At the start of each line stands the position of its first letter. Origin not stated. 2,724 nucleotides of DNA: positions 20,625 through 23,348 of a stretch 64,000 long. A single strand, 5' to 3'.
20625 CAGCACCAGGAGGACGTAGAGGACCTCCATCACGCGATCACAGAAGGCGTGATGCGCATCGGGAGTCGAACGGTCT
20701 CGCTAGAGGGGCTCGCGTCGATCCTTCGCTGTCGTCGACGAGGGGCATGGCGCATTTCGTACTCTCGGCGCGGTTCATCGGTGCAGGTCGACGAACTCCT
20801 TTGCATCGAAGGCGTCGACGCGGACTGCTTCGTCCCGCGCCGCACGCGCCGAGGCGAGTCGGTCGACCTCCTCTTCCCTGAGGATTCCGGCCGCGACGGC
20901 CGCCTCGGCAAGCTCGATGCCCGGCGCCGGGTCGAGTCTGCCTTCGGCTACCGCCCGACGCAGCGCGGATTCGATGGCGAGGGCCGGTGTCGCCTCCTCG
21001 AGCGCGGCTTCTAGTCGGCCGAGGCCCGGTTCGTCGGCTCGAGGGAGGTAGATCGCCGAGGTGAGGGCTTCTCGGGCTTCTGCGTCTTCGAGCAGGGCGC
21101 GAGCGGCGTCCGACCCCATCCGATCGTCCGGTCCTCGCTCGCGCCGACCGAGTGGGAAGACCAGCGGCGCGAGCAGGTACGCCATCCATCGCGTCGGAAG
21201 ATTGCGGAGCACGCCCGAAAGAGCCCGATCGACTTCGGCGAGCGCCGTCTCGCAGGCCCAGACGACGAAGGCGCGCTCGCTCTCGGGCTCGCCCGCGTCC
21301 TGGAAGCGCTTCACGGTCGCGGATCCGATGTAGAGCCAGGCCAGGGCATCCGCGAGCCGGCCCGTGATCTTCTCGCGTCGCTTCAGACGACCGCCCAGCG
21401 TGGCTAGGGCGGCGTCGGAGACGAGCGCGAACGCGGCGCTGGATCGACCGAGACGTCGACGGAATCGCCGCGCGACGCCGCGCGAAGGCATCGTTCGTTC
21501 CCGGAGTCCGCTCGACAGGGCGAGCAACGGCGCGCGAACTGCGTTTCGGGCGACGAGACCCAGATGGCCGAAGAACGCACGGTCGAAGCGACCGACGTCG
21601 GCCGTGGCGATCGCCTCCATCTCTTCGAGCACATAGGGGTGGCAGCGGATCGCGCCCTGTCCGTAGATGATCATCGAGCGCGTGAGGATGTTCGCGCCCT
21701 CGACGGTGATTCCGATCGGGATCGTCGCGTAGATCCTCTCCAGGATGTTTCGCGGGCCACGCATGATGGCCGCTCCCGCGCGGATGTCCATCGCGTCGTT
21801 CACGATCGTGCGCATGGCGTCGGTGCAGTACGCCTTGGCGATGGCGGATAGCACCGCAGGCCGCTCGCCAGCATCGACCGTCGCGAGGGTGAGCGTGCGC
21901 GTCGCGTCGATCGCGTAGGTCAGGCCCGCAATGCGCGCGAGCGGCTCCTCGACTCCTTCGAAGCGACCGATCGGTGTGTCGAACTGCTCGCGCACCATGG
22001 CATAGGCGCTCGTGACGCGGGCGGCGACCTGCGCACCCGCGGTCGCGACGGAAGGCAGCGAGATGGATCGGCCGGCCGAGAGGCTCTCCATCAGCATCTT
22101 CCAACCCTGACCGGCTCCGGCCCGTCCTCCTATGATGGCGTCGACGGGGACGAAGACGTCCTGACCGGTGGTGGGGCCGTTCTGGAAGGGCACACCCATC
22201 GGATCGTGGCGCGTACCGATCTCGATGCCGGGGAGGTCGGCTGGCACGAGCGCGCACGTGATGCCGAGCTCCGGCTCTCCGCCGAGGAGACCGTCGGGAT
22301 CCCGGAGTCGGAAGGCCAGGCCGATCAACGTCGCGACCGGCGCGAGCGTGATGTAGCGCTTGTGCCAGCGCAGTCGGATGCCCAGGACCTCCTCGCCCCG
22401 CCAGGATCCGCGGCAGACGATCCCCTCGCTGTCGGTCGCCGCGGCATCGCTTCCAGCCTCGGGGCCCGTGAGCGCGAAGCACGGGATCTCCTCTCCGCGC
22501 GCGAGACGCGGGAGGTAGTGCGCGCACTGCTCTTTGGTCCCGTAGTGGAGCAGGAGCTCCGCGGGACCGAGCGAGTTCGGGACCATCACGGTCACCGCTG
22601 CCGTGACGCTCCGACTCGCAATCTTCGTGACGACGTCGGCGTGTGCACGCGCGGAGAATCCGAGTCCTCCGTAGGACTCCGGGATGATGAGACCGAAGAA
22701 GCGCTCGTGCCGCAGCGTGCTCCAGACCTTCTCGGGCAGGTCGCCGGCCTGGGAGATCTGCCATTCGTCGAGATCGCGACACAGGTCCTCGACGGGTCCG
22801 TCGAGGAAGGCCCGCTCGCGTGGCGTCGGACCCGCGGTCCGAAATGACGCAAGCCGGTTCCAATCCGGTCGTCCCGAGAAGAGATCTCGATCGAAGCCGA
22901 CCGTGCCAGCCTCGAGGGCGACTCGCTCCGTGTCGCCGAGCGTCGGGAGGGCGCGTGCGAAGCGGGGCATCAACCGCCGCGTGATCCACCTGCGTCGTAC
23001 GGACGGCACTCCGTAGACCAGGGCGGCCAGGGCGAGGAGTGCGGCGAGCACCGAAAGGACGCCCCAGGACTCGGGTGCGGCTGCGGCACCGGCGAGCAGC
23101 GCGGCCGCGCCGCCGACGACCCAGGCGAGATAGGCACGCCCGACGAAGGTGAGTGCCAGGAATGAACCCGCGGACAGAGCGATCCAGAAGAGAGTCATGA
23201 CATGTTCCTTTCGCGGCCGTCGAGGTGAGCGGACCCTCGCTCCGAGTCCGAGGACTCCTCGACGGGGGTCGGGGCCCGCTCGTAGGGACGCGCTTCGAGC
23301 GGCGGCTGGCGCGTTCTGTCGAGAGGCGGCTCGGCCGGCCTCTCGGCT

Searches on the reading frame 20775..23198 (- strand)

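Call 59: search_protein_families(library=pfam, proteins=[window:20775-23198:-], max_evalue=0.001)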
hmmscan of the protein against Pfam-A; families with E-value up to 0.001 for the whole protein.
window:20775-23198:- (807 aa): 4 families
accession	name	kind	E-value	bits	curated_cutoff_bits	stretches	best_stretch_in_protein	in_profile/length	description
PF09317.16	ACDH_C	-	5e-89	299.2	25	1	517-797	1-284/284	Acyl-CoA dehydrogenase, C-terminal, bacterial type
PF00441.29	Acyl-CoA_dh_1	-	1.4e-17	64.7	22.4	1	363-510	1-145/150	Acyl-CoA dehydrogenase, C-terminal domain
PF02771.21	Acyl-CoA_dh_N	-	1.9e-17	64.1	22.9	1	143-236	23-113/113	Acyl-CoA dehydrogenase, N-terminal domain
PF02770.24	Acyl-CoA_dh_M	-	8e-11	42.4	33.3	1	240-338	1-86/97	Acyl-CoA dehydrogenase, middle domain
